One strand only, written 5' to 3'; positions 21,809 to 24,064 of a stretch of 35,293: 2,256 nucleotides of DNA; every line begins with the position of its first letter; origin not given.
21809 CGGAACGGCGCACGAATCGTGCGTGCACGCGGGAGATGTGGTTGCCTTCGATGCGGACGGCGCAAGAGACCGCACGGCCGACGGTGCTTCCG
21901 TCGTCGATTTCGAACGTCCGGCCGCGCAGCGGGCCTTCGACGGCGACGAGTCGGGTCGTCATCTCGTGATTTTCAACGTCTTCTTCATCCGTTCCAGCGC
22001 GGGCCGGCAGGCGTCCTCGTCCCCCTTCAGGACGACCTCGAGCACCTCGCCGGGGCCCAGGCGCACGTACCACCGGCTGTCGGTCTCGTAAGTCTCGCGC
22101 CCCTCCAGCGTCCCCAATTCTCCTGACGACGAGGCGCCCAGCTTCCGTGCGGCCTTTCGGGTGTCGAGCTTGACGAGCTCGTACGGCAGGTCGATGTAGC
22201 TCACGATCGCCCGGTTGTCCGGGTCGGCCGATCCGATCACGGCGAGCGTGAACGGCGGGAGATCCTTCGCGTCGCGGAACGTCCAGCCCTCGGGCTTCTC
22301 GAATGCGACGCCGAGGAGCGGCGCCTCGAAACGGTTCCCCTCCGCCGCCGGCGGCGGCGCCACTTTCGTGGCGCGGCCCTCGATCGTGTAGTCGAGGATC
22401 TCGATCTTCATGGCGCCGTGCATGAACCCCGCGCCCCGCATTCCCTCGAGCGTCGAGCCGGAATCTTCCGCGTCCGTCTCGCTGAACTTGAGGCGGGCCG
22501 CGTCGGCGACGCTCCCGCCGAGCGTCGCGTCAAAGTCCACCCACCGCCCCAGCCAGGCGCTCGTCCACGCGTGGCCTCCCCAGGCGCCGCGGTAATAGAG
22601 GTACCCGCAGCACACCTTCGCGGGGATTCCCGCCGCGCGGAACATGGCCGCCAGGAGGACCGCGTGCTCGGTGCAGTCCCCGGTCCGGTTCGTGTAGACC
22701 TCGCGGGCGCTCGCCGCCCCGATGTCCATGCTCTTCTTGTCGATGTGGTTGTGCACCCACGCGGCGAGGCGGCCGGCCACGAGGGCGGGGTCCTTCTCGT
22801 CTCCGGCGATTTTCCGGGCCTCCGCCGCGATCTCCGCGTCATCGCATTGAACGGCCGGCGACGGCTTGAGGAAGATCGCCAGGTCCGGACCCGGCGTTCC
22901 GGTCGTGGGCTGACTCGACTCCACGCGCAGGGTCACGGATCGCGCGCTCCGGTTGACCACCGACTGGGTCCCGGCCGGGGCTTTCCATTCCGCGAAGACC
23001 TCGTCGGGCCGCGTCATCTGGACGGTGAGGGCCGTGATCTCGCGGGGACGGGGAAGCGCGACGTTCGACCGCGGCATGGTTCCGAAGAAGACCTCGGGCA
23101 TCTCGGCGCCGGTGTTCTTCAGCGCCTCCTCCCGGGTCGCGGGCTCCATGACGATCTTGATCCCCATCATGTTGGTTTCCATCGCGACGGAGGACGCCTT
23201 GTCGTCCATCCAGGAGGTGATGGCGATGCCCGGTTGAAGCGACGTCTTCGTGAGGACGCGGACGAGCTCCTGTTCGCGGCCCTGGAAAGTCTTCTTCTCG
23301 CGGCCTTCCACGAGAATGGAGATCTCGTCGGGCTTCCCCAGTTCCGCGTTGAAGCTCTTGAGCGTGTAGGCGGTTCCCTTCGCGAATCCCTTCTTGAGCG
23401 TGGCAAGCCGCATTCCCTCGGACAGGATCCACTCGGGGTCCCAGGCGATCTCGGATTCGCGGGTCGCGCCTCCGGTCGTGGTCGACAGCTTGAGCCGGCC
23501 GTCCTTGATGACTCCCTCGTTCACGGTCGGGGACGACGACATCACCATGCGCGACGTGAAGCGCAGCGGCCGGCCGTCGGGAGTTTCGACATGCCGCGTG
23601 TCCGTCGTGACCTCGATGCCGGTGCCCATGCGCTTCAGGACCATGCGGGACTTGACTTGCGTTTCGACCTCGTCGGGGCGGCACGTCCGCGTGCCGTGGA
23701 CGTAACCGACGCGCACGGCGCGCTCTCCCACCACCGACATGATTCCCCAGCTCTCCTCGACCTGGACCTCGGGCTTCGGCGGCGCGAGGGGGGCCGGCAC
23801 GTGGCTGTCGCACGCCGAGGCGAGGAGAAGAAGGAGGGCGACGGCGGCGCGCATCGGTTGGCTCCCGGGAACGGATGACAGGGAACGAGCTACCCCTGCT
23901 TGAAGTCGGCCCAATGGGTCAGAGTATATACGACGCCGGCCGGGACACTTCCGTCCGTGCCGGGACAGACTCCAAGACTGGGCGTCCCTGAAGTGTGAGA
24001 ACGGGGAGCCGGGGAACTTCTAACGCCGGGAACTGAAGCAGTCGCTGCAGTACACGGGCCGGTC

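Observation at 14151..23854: Same-strand supra-operon TGase / FHA-AAA+ / MshEN-kinase / GGDEF*-STAND: candidate module coupling c-di-GMP to Ser/Thr phosphorylation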

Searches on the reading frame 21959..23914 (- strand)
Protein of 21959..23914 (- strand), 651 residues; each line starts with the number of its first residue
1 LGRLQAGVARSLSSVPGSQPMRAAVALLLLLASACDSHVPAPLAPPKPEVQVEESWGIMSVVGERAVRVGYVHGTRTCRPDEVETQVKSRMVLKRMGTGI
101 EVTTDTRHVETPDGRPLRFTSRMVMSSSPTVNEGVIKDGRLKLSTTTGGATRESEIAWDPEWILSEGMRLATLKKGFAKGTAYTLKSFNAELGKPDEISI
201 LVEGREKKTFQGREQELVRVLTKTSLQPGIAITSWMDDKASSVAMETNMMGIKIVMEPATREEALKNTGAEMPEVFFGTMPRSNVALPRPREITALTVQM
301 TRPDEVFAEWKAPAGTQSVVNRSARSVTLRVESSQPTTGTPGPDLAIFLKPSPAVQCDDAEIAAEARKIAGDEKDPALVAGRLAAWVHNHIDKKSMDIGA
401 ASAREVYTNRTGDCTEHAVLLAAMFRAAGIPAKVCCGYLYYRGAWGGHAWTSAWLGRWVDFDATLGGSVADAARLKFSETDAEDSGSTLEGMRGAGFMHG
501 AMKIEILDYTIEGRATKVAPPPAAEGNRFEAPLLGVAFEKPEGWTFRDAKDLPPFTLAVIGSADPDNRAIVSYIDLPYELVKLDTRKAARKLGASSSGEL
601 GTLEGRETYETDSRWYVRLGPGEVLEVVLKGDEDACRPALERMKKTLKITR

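Call 4: search_protein_families(library=pfam, proteins=[window:21959-23914:-], max_evalue=0.01)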
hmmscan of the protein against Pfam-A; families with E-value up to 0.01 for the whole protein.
window:21959-23914:- (651 aa): 3 families
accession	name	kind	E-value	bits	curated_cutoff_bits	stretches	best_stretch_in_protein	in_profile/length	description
PF01841.26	Transglut_core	-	3e-19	69.7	23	1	366-463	4-108/108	Transglutaminase-like superfamily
PF13471.12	Transglut_core3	-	6.2e-06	26.6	26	1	405-460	50-103/117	Transglutaminase-like superfamily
PF24656.1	CEPT76_peptidase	-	0.00043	20.9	27.8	1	404-438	7-41/121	CEP76 peptidase-like domain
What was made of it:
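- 21959..23854 (-): Periplasmic lipoprotein with three domains: an N-terminal beta-barrel (DUF1849/LprG/LolA-like), a transglutaminase-like Cys-protease core, and a C-terminal PsbP-like domain. PF01841 (call 4).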

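Call 11: find_homologous_proteins(query=window:21959-23854:-, max_evalue=0.00001)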
Query window:21959-23854:- (631 aa): 220 proteins with E <= 0.00001 among 8000 candidates; the best 120 are listed.
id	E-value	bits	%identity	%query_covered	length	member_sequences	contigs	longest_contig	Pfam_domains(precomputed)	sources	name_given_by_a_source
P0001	0.0e+0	1416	100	100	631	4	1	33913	PF13471.13,PF01841.26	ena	-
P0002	5.1e-269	912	67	96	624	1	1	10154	PF01841.26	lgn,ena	-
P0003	3.7e-268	909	66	95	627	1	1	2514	PF01841.26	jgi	-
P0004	2.8e-260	883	65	96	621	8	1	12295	PF13471.13,PF01841.26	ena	-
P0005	2.8e-259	880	63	96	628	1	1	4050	PF13471.13,PF01841.26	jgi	jgi:hypothetical protein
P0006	1.2e-257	874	62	99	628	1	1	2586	PF13471.13,PF01841.26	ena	-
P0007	1.4e-255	867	63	98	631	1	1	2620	PF13471.13,PF01841.26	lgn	-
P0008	9.7e-254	861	63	95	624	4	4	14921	PF01841.26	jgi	jgi:hypothetical protein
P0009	7.2e-252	855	62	100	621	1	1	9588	PF01841.26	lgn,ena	-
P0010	4.7e-251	852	61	100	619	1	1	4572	PF13471.13,PF01841.26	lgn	-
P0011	1.9e-237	808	59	100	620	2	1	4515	PF01841.26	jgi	jgi:hypothetical protein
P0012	9.8e-235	799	60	96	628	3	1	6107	PF13471.13,PF01841.26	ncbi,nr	ncbi:MAG TPA: transglutaminase-like domain-containing protein [Planctomycetota bacterium]|nr:transgl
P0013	1.2e-234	798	60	95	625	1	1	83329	PF13471.13,PF01841.26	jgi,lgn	jgi:hypothetical protein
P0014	6.4e-233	793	59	100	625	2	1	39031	PF13471.13,PF01841.26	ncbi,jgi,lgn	ncbi:MAG TPA: transglutaminase-like domain-containing protein [Planctomycetota bacterium]|jgi:hypoth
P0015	5.1e-231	786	59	96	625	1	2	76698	PF13471.13,PF01841.26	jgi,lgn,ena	-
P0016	2.6e-230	784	57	100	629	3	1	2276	PF13471.13,PF01841.26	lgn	-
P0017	1.0e-198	680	75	63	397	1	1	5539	PF01841.26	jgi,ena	jgi:hypothetical protein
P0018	5.7e-193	661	65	73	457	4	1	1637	PF13471.13,PF01841.26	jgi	jgi:hypothetical protein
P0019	1.8e-184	633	52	95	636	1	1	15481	PF01841.26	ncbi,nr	ncbi:MAG: transglutaminase domain-containing protein [Planctomycetes bacterium]|nr:transglutaminase 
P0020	3.7e-174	598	46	97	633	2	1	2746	PF13471.13,PF01841.26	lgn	-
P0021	1.2e-167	577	47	96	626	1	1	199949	PF13471.13,PF01841.26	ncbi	-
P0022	1.5e-163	563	71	56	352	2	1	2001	PF13471.13,PF01841.26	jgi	jgi:hypothetical protein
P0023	1.8e-128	448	41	94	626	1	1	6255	PF01841.26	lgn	-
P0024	3.4e-127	443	41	94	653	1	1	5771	PF13471.13,PF01841.26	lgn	-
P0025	1.2e-88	316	36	82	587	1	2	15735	PF13471.13,PF01841.26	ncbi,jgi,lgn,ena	-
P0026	1.7e-75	273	35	96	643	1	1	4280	PF13471.13,PF01841.26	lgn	-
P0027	1.8e-70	256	32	92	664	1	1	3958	PF13471.13,PF01841.26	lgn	-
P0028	4.8e-68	248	33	79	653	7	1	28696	PF13471.13,PF01841.26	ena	-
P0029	1.6e-67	246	34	78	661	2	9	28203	PF13471.13,PF01841.26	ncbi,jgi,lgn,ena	-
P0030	1.2e-63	233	33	78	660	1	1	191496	PF13471.13,PF01841.26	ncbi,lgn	-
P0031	7.0e-62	228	33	83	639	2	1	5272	PF13471.13,PF01841.26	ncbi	-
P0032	6.4e-61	225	32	79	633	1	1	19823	PF13471.13,PF01841.26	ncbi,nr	ncbi:MAG TPA: transglutaminase domain-containing protein [Planctomycetota bacterium]|nr:transglutami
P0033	1.3e-59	220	32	89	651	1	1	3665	PF01841.26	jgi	jgi:hypothetical protein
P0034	1.4e-59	220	32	76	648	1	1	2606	PF13471.13,PF01841.26,PF04473.19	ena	-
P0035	2.1e-59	219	33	79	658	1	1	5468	PF13471.13,PF01841.26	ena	-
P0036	3.4e-59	219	32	79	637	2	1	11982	PF13471.13,PF01841.26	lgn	-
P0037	4.1e-58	215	32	72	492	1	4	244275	PF13471.13,PF01841.26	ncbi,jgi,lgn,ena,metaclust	metaclust:\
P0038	6.7e-58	215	32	72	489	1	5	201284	PF13471.13,PF01841.26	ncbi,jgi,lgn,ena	-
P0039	8.5e-58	214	29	84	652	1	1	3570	PF13471.13,PF01841.26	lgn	-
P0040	3.2e-57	212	32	78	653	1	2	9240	PF13471.13,PF01841.26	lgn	-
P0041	5.5e-57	212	29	98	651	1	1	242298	PF13471.13,PF01841.26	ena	-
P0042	1.2e-56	210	31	82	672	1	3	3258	PF13471.13,PF01841.26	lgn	-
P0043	2.8e-56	209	33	78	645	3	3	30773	PF13471.13,PF01841.26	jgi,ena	jgi:transglutaminase-like putative cysteine protease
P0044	3.2e-56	209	32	78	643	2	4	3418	PF13471.13,PF01841.26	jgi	jgi:hypothetical protein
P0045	2.9e-55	206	30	83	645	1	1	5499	PF01841.26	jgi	jgi:transglutaminase-like putative cysteine protease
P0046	7.1e-55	205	32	80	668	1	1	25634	PF01841.26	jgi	jgi:hypothetical protein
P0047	2.8e-54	203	30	86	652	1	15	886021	PF01841.26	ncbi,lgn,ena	ncbi:MAG: transglutaminase-like domain-containing protein [Terriglobales bacterium]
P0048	1.5e-53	200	30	84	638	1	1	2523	PF13471.13,PF01841.26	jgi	-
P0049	3.0e-53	199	31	88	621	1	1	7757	PF01841.26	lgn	-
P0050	4.7e-53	199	34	63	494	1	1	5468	PF13471.13,PF01841.26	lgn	-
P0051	6.3e-53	198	34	66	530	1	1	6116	PF13471.13,PF01841.26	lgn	-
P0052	8.5e-53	198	31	79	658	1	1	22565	PF01841.26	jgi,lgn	jgi:transglutaminase-like putative cysteine protease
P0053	1.0e-52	197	30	78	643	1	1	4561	PF19630.6,PF01841.26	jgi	jgi:transglutaminase-like putative cysteine protease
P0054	3.1e-52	196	32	75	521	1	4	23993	PF13471.13,PF01841.26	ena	-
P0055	4.1e-52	195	33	83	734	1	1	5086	PF13471.13,PF01841.26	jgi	jgi:hypothetical protein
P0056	5.3e-52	195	30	79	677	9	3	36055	PF13471.13,PF01841.26,PF04473.19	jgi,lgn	jgi:hypothetical protein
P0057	2.0e-51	193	30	73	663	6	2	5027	PF13471.13,PF01841.26,PF04473.19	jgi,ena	-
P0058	3.9e-51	192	29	78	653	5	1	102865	PF01841.26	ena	-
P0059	1.6e-50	190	31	78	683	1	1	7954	PF13471.13,PF01841.26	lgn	-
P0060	3.0e-50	189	33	78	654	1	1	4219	PF13471.13,PF01841.26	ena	-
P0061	3.5e-50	189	31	82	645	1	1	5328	PF13471.13,PF01841.26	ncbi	-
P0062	6.4e-50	188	29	84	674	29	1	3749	PF01841.26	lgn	-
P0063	7.8e-50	188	33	67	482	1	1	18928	PF13471.13,PF01841.26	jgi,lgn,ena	-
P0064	7.8e-50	188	29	88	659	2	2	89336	PF13471.13,PF01841.26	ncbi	ncbi:MAG: transglutaminase family protein [Planctomycetota bacterium]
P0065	2.7e-49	186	33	63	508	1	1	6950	PF13471.13,PF01841.26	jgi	jgi:hypothetical protein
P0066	6.5e-49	185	28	93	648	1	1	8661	PF13471.13,PF01841.26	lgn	-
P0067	1.6e-48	184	31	70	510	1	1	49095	PF13471.13,PF01841.26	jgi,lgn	jgi:hypothetical protein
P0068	3.5e-48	182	29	83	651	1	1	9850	PF13471.13,PF01841.26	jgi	jgi:hypothetical protein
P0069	8.7e-48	181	29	81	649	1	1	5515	PF01841.26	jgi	jgi:hypothetical protein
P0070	1.3e-47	181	32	66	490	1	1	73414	PF13471.13,PF01841.26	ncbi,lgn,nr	ncbi:MAG: transglutaminase-like domain-containing protein [Phycisphaerae bacterium]|nr:transglutamin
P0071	1.5e-47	180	30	80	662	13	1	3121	PF13471.13,PF01841.26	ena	-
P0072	1.5e-47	180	31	77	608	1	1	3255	PF01841.26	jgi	jgi:hypothetical protein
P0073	3.0e-47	179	28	94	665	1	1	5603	PF13471.13,PF01841.26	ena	-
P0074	3.2e-47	179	29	73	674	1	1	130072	PF01841.26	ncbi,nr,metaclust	ncbi:MAG: hypothetical protein A2W03_09460 [Candidatus Aminicenantes bacterium RBG_16_63_16]|nr:MAG:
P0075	4.1e-47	179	29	79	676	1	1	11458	PF01841.26,PF04473.19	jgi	jgi:hypothetical protein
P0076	6.6e-47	178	30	73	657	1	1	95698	PF01841.26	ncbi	ncbi:MAG: transglutaminase-like domain-containing protein [Planctomycetota bacterium]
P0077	1.0e-46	178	34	64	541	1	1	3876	PF13471.13,PF01841.26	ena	-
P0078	5.2e-46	175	32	63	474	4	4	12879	PF13471.13,PF01841.26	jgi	jgi:hypothetical protein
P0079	1.1e-45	174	29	83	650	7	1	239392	PF13471.13,PF01841.26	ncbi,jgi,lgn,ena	ncbi:MAG: transglutaminase-like domain-containing protein [Candidatus Aminicenantales bacterium]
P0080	1.5e-45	174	34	64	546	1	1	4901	PF13471.13,PF01841.26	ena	-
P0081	1.6e-45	174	29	63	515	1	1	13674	PF01841.26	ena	-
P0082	2.4e-45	173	30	78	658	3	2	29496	PF13471.13,PF01841.26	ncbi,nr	ncbi:MAG: transglutaminase domain-containing protein [Planctomycetes bacterium]|nr:transglutaminase 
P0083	2.9e-45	173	28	83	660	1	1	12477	PF13471.13,PF01841.26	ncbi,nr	ncbi:MAG: transglutaminase domain-containing protein [Candidatus Aminicenantes bacterium]|nr:transgl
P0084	4.6e-45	172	33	64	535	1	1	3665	PF13471.13,PF01841.26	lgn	-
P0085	6.0e-45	172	31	66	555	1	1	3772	PF13471.13,PF01841.26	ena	-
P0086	1.9e-44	170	32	61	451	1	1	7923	PF13471.13,PF01841.26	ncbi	ncbi:transglutaminase family protein, partial [Planctomycetota bacterium]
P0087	2.7e-44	170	32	64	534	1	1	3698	PF13471.13,PF01841.26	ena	-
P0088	4.6e-44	169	31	66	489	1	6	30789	PF13471.13,PF01841.26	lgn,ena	-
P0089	4.9e-44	169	29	79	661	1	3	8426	PF13471.13,PF01841.26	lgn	-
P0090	6.7e-44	168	30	70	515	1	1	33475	PF13471.13,PF01841.26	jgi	jgi:transglutaminase-like putative cysteine protease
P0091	8.4e-44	168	30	64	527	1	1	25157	PF13471.13,PF01841.26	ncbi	-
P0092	8.5e-44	168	30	73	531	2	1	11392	PF13471.13,PF01841.26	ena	-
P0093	1.7e-43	167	31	64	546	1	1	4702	PF13471.13,PF01841.26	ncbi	-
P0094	1.8e-43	167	30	73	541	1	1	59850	PF13471.13,PF01841.26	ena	-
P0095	2.5e-43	166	32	70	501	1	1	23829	PF13471.13,PF01841.26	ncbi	-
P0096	3.2e-43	166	31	70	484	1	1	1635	PF13471.13,PF01841.26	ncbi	-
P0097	3.4e-43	166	30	80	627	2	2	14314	PF01841.26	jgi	-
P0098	3.8e-43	166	31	64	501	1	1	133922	PF13471.13,PF01841.26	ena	-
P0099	5.2e-43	165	31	63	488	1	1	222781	PF13471.13,PF01841.26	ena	-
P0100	6.4e-43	165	31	64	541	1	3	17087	PF13471.13,PF01841.26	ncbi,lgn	-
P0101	6.6e-43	165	31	63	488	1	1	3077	PF13471.13,PF01841.26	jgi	-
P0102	9.8e-43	164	31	64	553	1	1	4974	PF13471.13,PF01841.26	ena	-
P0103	1.0e-42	164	31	63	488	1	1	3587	PF13471.13,PF01841.26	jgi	-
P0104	2.0e-42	163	31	64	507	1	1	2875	PF13471.13,PF01841.26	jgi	-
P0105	2.9e-42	163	32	64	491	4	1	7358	PF13471.13,PF01841.26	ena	-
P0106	2.5e-41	160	31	63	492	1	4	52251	PF13471.13,PF01841.26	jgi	-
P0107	3.2e-41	159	30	63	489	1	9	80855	PF13471.13,PF01841.26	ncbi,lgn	-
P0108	4.2e-41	159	30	63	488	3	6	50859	PF13471.13,PF01841.26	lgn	-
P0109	5.7e-41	159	31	63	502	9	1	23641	PF13471.13,PF01841.26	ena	-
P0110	9.5e-41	158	28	77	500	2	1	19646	PF13471.13,PF01841.26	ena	-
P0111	9.9e-41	158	30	76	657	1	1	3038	PF13471.13,PF01841.26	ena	-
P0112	2.2e-40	157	29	73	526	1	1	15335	PF13471.13,PF01841.26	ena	-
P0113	2.2e-40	157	31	65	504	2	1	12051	PF11306.16,PF01841.26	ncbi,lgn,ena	ncbi:MAG: transglutaminase-like domain-containing protein [Phycisphaeraceae bacterium]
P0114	2.2e-40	157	31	63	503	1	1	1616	PF13471.13,PF01841.26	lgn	-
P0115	2.6e-40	156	29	63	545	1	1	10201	PF13471.13,PF01841.26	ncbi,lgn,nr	ncbi:MAG: transglutaminase domain-containing protein [Sedimentisphaerales bacterium]|nr:transglutami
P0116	3.5e-40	156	32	64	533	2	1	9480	PF13471.13,PF01841.26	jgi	-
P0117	6.3e-40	155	30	66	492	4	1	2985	PF13471.13,PF01841.26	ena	-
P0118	2.0e-39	154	30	64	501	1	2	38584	PF13471.13,PF01841.26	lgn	-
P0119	2.1e-39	153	28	72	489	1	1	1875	PF13471.13,PF01841.26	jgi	jgi:hypothetical protein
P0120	2.3e-39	153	29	72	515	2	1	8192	PF13471.13,PF01841.26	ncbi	-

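Call 12: find_encoding_contigs(protein=P0021, flank=10000, max_places=2)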
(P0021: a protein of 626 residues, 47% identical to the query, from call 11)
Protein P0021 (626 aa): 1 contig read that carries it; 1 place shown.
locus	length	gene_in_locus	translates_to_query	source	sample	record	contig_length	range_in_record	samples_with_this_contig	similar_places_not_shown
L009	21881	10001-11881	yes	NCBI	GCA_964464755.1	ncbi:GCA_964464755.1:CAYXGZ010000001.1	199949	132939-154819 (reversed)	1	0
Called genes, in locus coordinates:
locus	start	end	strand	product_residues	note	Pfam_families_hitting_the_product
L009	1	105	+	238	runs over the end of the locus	PF14446:Prok-RING_1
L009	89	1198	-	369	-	-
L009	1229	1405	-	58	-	-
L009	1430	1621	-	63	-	-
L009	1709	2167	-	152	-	-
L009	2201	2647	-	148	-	-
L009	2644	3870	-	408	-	-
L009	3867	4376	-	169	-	PF13098:Thioredoxin_2 (faint)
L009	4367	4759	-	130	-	-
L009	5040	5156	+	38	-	-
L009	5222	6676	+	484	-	PF00069:Pkinase, PF01636:APH (faint), PF07714:PK_Tyr_Ser-Thr, PF03109:ABC1 (faint), PF06293:Kdo (faint), PF03781:FGE-sulfatase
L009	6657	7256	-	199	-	-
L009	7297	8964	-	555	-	PF04773:FecR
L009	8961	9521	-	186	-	PF08281:Sigma70_r4_2, PF04545:Sigma70_r4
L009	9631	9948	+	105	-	PF13451:zf_Tbcl, PF23477:zf_Tbcl_2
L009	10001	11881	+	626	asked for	PF01841:Transglut_core, PF13471:Transglut_core3 (weak)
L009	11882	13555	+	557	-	PF00069:Pkinase, PF01636:APH (faint), PF03109:ABC1 (faint), PF07714:PK_Tyr_Ser-Thr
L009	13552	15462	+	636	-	PF16697:Yop-YscD_cpl, PF00498:FHA, PF00158:Sigma54_activat, PF14532:Sigma54_activ_2, PF07728:AAA_5 (weak), PF25601:AAA_lid_14, PF02954:HTH_8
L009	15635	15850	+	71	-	-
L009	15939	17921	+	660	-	PF00069:Pkinase, PF07714:PK_Tyr_Ser-Thr, PF03109:ABC1 (weak)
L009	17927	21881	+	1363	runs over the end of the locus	PF00990:GGDEF, PF13191:AAA_16, PF13401:AAA_22 (faint), PF13646:HEAT_2 (faint)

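Call 13: find_encoding_contigs(protein=P0019, flank=10000, max_places=2)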
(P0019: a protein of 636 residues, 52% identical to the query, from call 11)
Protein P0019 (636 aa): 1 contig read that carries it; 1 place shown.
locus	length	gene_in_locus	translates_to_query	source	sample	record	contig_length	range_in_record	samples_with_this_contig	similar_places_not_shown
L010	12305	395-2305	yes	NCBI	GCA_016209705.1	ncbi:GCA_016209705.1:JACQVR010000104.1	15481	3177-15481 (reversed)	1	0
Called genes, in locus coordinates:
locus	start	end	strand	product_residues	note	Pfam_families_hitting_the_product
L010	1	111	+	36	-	PF23477:zf_Tbcl_2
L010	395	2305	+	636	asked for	PF01841:Transglut_core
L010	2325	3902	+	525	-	PF16697:Yop-YscD_cpl, PF00498:FHA, PF00158:Sigma54_activat, PF14532:Sigma54_activ_2, PF25601:AAA_lid_14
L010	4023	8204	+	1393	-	PF00990:GGDEF, PF13191:AAA_16, PF13646:HEAT_2 (faint)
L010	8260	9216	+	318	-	PF00515:TPR_1 (faint), PF13414:TPR_11 (faint)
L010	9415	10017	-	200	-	PF01844:HNH, PF13395:HNH_4 (weak), PF14279:HNH_5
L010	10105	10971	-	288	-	PF14561:TPR_20 (faint), PF00515:TPR_1 (faint), PF07719:TPR_2 (faint), PF10602:RPN7 (faint), PF13174:TPR_6 (faint), PF23914:TPR_CcmH_CycH (weak), PF14559:TPR_19 (weak), PF13424:TPR_12 (weak), +6 more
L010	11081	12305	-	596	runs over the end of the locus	PF17899:Peptidase_M61_N, PF05299:Peptidase_M61, PF00595:PDZ, PF13180:PDZ_2, PF17820:PDZ_6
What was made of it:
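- The full array recurs in L009 and the trio in L010 (calls 12, 13). The array recurs in L009 and partly in L010 (calls 12, 13).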
